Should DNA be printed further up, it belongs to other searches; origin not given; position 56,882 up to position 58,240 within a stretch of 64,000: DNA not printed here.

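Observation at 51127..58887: Two GS-like ligases plus a class I amidotransferase wired to a NicX/NicD-like ring-cleavage pair: candidate undescribed gamma-glutamyl-dependent N-aromatic catabolic system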

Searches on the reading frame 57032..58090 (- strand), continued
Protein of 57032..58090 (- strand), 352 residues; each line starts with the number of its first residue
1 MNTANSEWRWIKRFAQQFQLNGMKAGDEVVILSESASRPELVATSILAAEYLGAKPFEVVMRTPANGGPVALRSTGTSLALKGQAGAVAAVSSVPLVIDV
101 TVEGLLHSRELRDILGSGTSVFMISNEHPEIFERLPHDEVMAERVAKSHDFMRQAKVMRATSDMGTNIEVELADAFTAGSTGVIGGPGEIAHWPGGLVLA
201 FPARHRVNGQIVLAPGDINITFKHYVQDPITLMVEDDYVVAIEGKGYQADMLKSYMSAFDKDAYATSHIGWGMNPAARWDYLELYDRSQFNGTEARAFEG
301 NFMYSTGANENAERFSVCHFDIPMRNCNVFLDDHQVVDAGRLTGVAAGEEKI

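Call 38: find_encoding_contigs(protein=P0107, flank=10000, max_places=1)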
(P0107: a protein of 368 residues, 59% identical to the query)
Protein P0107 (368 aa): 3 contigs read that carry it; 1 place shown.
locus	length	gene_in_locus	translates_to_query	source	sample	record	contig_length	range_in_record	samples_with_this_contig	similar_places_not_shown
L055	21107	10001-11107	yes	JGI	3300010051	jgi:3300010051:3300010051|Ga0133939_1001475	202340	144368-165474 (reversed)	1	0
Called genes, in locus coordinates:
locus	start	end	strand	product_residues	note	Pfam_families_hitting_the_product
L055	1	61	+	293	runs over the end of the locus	PF02616:SMC_ScpA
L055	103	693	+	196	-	PF04079:SMC_ScpB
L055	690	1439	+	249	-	PF01479:S4, PF00849:PseudoU_synth_2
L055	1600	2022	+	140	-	PF07736:CM_1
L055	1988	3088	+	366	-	PF02153:PDH_N, PF20463:PDH_C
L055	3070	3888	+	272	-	PF02224:Cytidylate_kin, PF13189:Cytidylate_kin2 (faint)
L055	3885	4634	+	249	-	PF01553:Acyltransferase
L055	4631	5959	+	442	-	PF00009:GTP_EFTU, PF01926:MMR_HSR1, PF02421:FeoB_N, PF04548:AIG1, PF00009:GTP_EFTU, PF01926:MMR_HSR1, PF02421:FeoB_N, PF14714:KH_dom-like, +7 more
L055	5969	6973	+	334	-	-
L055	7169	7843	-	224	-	PF00440:TetR_N, PF02909:TetR_C_1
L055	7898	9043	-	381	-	PF02771:Acyl-CoA_dh_N, PF02770:Acyl-CoA_dh_M (weak), PF00441:Acyl-CoA_dh_1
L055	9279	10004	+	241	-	PF00561:Abhydrolase_1, PF00975:Thioesterase (faint), PF12146:Hydrolase_4, PF12697:Abhydrolase_6, PF08386:Abhydrolase_4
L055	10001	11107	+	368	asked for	PF26233:NicX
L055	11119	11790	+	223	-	PF01613:Flavin_Reduct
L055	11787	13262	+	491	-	PF00324:AA_permease, PF13520:AA_permease_2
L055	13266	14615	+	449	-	PF00120:Gln-synt_C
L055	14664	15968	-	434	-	PF01447:Peptidase_M4, PF02868:Peptidase_M4_C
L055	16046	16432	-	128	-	PF08332:CaMKII_AD, PF13474:SnoaL_3, PF12680:SnoaL_2 (weak), PF14534:DUF4440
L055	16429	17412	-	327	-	-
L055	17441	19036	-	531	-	PF02133:Transp_cyt_pur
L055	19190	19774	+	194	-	PF13560:HTH_31, PF01381:HTH_3, PF13413:HTH_25 (weak), PF13443:HTH_26, PF07883:Cupin_2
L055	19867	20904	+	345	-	PF03631:Virul_fac_BrkB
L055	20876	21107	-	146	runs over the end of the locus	PF02566:OsmC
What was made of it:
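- In L055 they stand alone between housekeeping genes (call 38).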

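Call 40: search_protein_families(library=ncbifam, proteins=[L053:1543-3903:+, L053:13253-14608:+, L053:7888-9087:-, L009:5892-7061:-], max_evalue=1e-10)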
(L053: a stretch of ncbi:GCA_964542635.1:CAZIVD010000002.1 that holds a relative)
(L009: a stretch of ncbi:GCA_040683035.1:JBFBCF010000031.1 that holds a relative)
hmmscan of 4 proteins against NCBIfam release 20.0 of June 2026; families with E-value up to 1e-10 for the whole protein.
L053:1543-3903:+ (786 aa): 15 families
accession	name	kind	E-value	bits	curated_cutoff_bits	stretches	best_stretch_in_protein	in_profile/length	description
NF006101.0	PRK08255.1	equivalog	0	1249.3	1078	1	1-768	1-763/768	bifunctional salicylyl-CoA 5-hydroxylase/oxidoreductase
NF010047.0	PRK13523.1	equivalog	1.2e-86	290.9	431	1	401-737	5-324/339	NADPH dehydrogenase NamA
NF053547.1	violacein_VioD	equivalog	1.1e-62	212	620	1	3-360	2-352/372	flavin-dependent violacein biosynthesis monooxygenase VioD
TIGR03997.1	mycofact_OYE_2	equivalog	7.5e-60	203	793.15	1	401-737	2-331/645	mycofactocin system FadH/OYE family oxidoreductase 2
NF041087.1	bile_acid_BaiCD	equivalog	4.6e-56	190.2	825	1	401-734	4-329/642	bile acid Fe-S flavoenzyme BaiCD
NF007899.0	PRK10605.1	subfamily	1.9e-39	135.9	403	1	401-728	6-332/365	N-ethylmaleimide reductase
NF045592.1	bili_reduct_N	equivalog_domain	1e-38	133.4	425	1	401-737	2-334/363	bilirubin reductase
NF045599.1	bili_reduct_long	exception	1.9e-36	125.6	750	1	402-737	2-335/641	bilirubin reductase, long form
TIGR03996.1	mycofact_OYE_1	hypoth_equivalog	7.9e-24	84.1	627.9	1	407-734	8-323/633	mycofactocin system FadH/OYE family oxidoreductase 1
NF005313.0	PRK06847.1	subfamily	5.2e-22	78.3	372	1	2-324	6-337/375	hypothetical protein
NF005243.0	PRK06753.1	equivalog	9.2e-19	67.5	365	0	266-322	267-322/374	hypothetical protein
NF005566.0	PRK07236.1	subfamily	5.9e-16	58.4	333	0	262-346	298-376/386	hypothetical protein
NF005720.0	PRK07538.1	subfamily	4.2e-14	52.3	400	1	112-324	138-354/418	hypothetical protein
NF005761.0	PRK07588.1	equivalog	6.6e-13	48.3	454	0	260-339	270-350/392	FAD-binding domain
NF033623.1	urate_HpxO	equivalog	7.4e-11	41.6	500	0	264-322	271-330/381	FAD-dependent urate hydroxylase HpxO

L053:13253-14608:+ (451 aa): 4 families
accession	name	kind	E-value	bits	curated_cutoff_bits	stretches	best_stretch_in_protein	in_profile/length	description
TIGR03105.1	gln_synth_III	equivalog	5.6e-48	163.5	469.6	1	13-447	7-433/435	type III glutamate--ammonia ligase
TIGR00653.1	GlnA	equivalog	3.7e-47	161.1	429.15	1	190-449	196-462/462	type I glutamate--ammonia ligase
NF045547.1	GGputSyn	equivalog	1.1e-46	159.5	650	1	21-439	19-434/438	gamma-glutamylputrescine synthetase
NF007006.0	PRK09469.1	equivalog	1.8e-22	79.6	845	1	220-448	233-467/469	glutamate--ammonia ligase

L053:7888-9087:- (399 aa): 9 families
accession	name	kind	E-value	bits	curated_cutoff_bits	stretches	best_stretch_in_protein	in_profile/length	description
NF049984.1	Rv1679_FadE16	equivalog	2.6e-36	125.7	600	1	30-393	12-362/371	Rv1679 family acyl-CoA dehydrogenase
NF042439.1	SulpropCoADesulf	equivalog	3.8e-26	91.7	600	1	23-376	4-351/379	3-sulfinopropanoyl-CoA desulfinase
TIGR04022.1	sulfur_SfnB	equivalog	4.9e-24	84.9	430.9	1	16-376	7-361/391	SfnB family sulfur acquisition oxidoreductase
NF042972.1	AcrlCoAredClosAcrC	equivalog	3.1e-21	75.5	640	1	32-376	26-357/378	acryloyl-CoA reductase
NF043015.1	DibenthMonoxDszC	equivalog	7.5e-18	64.5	850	1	7-290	6-287/415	dibenzothiophene monooxygenase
NF045629.1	monooxsub_HsaA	equivalog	1.7e-16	60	450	0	21-91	2-72/383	3-hydroxy-9,10-secoandrosta-1,3,5(10)-triene-9,17-dione monooxygenase oxygenase subunit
NF043006.1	CyhCrbnylCoADH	equivalog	4.9e-16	58.7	650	1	30-376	23-356/380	cyclohexane-1-carbonyl-CoA dehydrogenase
NF045920.1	HphnlacHdxOX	equivalog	5.8e-13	48.5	650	0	19-95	1-77/384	p-hydroxyphenylacetate 3-hydroxylase oxygenase component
NF045652.1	ProlPCPDhRedW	equivalog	1.9e-11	43.4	650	1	52-364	41-343/376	L-prolyl-[peptidyl-carrier protein] dehydrogenase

L009:5892-7061:- (389 aa): 2 families
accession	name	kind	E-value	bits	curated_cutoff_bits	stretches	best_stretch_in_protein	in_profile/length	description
TIGR01814.1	kynureninase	equivalog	4.7e-81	272.7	246.4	1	9-387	2-399/400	kynureninase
TIGR01979.1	sufS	subfamily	5.1e-12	45.3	475.1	1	30-337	19-336/403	SufS family cysteine desulfurase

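Call 42: search_dna_similar(query=window:57032-58087:-, collection=plasmids, mode=protein, max_rows=40, max_evalue=1e-20)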
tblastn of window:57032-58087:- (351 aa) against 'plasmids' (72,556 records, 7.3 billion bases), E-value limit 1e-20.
Records with a match: 207; places in all: 220; records where one place covers at least 80% of the query: 205.
Best place of each record, by identity: <60% 207.
By first word of the organism name: Rhizobium 61; Pseudosulfitobacter 39; Azospirillum 10; Burkholderia 9; Pantoea 9; Roseomonas 9; Caballeronia 7; Paraburkholderia 7; Paracoccus 6; Variovorax 5; and 26 more.
By predicted mobility (MOB-suite, as given by PLSDB): non-mobilizable 147; conjugative 51; mobilizable 9.
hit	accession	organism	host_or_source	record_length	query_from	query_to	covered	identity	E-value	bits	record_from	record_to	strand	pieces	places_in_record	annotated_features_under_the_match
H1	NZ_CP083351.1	Ensifer adhaerens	cell culture,The sample was isolated ...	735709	6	343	96%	45.1%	1e-89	300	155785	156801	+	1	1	peptidase M29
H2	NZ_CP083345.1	Ensifer adhaerens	cell culture,soil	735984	6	343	96%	45.1%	1e-89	300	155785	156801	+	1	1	peptidase M29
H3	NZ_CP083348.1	Ensifer adhaerens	cell culture,soil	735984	6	343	96%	45.1%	1e-89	300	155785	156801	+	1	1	peptidase M29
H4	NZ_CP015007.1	Aminobacter aminovorans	cell culture,soil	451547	6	343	96%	45.0%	2e-86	291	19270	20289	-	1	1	peptidase M29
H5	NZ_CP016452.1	Sinorhizobium sp. RAC02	Microbial isolate,Algal phycosphere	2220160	6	343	96%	44.5%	3e-88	296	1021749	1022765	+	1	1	none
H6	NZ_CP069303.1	Shinella sp. PSBB067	monoisolate,Minnesota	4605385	6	343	96%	44.0%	7e-88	295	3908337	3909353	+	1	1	none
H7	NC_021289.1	Caballeronia insecticola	-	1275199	1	339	97%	39.1%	4e-60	215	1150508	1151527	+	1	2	none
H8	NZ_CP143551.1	Burkholderia multivorans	Homo sapiens,bronchoalveolar lavage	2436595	5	342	96%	38.8%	2e-59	213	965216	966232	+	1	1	none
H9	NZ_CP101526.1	Burkholderia arboris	mixed culture,soil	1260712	5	341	96%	38.9%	8e-59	212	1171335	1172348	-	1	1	none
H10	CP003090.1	Burkholderia sp. YI23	-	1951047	5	339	95%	39.1%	2e-59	214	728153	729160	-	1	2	M29 family peptidase | alpha/beta fold family hydrolase/acetyltransferase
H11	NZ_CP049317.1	Caballeronia sp. SBC2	whole organism,soil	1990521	1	339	97%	38.4%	3e-61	219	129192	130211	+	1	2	none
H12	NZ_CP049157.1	Caballeronia sp. SBC1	whole organism,soil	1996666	1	339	97%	38.4%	3e-61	219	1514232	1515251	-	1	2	none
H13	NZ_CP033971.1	Cupriavidus pauculus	Homo sapiens,clinical isolate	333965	3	341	97%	38.4%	1e-58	211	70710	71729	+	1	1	2,5-dihydroxypyridine 5,6-dioxygenase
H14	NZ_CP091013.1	Burkholderia cenocepacia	-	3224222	5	342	96%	38.5%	9e-59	211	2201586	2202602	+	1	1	none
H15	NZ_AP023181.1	Paraburkholderia sp. PGU19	Physopelta gutta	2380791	5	341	96%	38.4%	9e-59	211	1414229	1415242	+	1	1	none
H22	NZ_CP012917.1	Azospirillum brasilense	Digitaria eriantha,microbe,root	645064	10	349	97%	38.0%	5e-56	203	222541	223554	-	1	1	2,5-dihydroxypyridine 5,6-dioxygenase | isochorismatase family protein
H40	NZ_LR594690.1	Variovorax sp. WDL1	linuron-contaminated soil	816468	3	341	97%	35.5%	4e-54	198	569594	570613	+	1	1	2,5-dihydroxypyridine 5,6-dioxygenase | alpha/beta hydrolase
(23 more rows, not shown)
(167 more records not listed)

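Call 43: get_annotated_region(hit=H1, flank=10000)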
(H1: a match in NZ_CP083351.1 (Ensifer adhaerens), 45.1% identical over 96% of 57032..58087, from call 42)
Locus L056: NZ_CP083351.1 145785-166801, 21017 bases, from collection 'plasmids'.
description: Ensifer adhaerens strain W2-B9 plasmid p1, complete sequence
organism: Ensifer adhaerens (NCBI taxid 106592)
taxonomy: Bacteria; Pseudomonadota; Alphaproteobacteria; Hyphomicrobiales; Rhizobiaceae; Ensifer; Ensifer adhaerens
host: -; source: cell culture,The sample was isolated from cell culture after 9 month of microevolution experiment; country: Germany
typing (MOB-suite, as given by PLSDB): non-mobilizable; mating-pair formation MPF_T
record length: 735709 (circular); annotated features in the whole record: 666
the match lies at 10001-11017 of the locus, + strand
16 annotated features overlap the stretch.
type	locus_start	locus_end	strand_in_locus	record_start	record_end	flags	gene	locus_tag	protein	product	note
CDS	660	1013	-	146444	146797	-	-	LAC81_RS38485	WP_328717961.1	hypothetical protein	-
CDS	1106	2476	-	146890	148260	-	-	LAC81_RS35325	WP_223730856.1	hypothetical protein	-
CDS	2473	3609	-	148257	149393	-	glf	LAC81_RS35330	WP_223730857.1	UDP-galactopyranose mutase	GO:0009273 - peptidoglycan-based cell wall biogenesis [Evidence IEA]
CDS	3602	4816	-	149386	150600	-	-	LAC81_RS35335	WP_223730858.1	glycosyltransferase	-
CDS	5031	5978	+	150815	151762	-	-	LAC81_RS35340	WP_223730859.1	hypothetical protein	-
CDS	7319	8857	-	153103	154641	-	-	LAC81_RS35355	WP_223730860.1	IS3 family transposase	-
CDS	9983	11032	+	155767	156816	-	-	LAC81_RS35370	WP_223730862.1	peptidase M29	-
CDS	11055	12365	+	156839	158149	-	-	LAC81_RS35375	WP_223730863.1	acyl-CoA dehydrogenase family protein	-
CDS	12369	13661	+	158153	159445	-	-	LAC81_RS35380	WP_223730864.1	alpha/beta fold hydrolase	-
CDS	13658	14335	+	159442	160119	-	-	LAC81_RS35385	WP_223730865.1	TetR/AcrR family transcriptional regulator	-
CDS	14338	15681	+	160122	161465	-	-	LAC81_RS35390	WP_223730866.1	glutamine synthetase family protein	GO:0006542 - glutamine biosynthetic process [Evidence IEA]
CDS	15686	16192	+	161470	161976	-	-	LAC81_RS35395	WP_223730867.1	flavin reductase family protein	-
CDS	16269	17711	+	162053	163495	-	-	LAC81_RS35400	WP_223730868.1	APC family permease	-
CDS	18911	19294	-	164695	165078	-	-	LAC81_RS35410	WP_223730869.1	type II toxin-antitoxin system VapC family toxin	-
CDS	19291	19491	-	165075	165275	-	-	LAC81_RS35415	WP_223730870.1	type II toxin-antitoxin system VapB family antitoxin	-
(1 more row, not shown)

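Call 44: get_annotated_region(hit=H4, flank=10000)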
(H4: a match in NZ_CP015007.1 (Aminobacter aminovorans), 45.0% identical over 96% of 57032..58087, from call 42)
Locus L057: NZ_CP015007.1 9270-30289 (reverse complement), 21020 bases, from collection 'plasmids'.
description: Aminobacter aminovorans strain KCTC 2477 plasmid pAA02, complete sequence
organism: Aminobacter aminovorans (NCBI taxid 83263)
taxonomy: Bacteria; Pseudomonadota; Alphaproteobacteria; Hyphomicrobiales; Phyllobacteriaceae; Aminobacter; Aminobacter aminovorans
host: -; source: cell culture,soil; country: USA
typing (MOB-suite, as given by PLSDB): non-mobilizable; mating-pair formation MPF_T
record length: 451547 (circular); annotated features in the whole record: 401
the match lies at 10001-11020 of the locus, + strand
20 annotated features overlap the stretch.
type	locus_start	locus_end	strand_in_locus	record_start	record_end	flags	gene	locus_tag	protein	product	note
CDS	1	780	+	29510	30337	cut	-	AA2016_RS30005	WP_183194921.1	DUF6537 domain-containing protein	-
CDS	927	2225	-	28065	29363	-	-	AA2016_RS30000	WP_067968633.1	FAD-binding oxidoreductase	-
CDS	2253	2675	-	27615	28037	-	-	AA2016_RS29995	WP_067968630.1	Rid family hydrolase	-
CDS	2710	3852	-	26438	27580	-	-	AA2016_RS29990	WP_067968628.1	tyramine oxidase subunit B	-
CDS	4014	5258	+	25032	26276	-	-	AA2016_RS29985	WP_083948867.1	AraC family transcriptional regulator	-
CDS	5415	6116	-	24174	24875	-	-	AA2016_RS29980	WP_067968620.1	FCD domain-containing protein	-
CDS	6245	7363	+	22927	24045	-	-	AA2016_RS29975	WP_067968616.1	cupin domain-containing protein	-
CDS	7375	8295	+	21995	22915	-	-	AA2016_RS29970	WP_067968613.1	fumarylacetoacetate hydrolase family protein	-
CDS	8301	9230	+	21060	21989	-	-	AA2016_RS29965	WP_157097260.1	carbon-nitrogen hydrolase family protein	-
CDS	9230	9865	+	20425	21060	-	-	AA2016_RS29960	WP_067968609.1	flavin reductase family protein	-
CDS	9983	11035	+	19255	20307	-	-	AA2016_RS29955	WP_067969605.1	peptidase M29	-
CDS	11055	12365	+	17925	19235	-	-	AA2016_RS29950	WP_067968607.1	acyl-CoA dehydrogenase family protein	-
CDS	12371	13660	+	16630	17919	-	-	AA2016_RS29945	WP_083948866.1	alpha/beta fold hydrolase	-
CDS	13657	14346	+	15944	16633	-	-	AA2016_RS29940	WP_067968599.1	TetR/AcrR family transcriptional regulator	-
CDS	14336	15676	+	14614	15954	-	-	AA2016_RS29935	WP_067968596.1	glutamine synthetase family protein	GO:0006542 - glutamine biosynthetic process [Evidence IEA]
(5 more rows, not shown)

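Call 47: get_annotated_region(hit=H40, flank=7000)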
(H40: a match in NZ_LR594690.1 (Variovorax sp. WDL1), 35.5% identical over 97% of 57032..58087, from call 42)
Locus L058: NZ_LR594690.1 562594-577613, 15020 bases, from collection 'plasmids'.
description: Variovorax sp. WDL1 plasmid 2
organism: Variovorax sp. WDL1 (NCBI taxid 207745)
taxonomy: Bacteria; Pseudomonadota; Betaproteobacteria; Burkholderiales; Comamonadaceae; Variovorax; Variovorax sp. WDL1
host: -; source: linuron-contaminated soil; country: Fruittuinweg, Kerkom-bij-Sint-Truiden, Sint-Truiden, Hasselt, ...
typing (MOB-suite, as given by PLSDB): non-mobilizable
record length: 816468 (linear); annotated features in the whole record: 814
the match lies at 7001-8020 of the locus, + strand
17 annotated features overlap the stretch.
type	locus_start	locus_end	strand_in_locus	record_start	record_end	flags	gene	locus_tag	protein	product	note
CDS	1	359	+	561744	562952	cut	-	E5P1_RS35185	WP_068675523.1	Gfo/Idh/MocA family oxidoreductase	-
CDS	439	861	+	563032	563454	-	-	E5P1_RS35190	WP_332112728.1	MarR family transcriptional regulator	GO:0006355 - regulation of DNA-templated transcription [Evidence IEA]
CDS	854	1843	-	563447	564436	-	-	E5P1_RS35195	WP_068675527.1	PhnD/SsuA/transferrin family substrate-binding protein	-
CDS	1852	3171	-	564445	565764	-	-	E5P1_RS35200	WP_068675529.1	Rieske 2Fe-2S domain-containing protein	-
CDS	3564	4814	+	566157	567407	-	-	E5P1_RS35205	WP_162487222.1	SRPBCC family protein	GO:0044237 - cellular metabolic process [Evidence IEA]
CDS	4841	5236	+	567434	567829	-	-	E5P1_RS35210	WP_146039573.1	hypothetical protein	-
CDS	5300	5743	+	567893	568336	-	-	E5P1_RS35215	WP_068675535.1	ester cyclase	GO:0030638 - polyketide metabolic process [Evidence IEA]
CDS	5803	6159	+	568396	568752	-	-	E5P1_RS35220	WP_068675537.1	(2Fe-2S) ferredoxin domain-containing protein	-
CDS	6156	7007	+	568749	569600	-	-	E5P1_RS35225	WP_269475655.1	alpha/beta hydrolase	-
CDS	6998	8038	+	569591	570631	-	-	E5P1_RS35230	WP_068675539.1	2,5-dihydroxypyridine 5,6-dioxygenase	-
CDS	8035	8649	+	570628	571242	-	-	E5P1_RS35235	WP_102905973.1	isochorismatase family protein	-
CDS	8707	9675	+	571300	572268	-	-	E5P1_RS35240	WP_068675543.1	helix-turn-helix domain-containing protein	GO:0006355 - regulation of DNA-templated transcription [Evidence IEA]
CDS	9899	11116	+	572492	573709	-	-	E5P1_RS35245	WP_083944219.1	NADH-ubiquinone oxidoreductase-F iron-sulfur binding region domain-containing protein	-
CDS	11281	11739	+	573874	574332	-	-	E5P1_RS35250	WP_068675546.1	(2Fe-2S)-binding protein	-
CDS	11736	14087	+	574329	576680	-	-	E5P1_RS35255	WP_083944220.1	molybdopterin cofactor-binding domain-containing protein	-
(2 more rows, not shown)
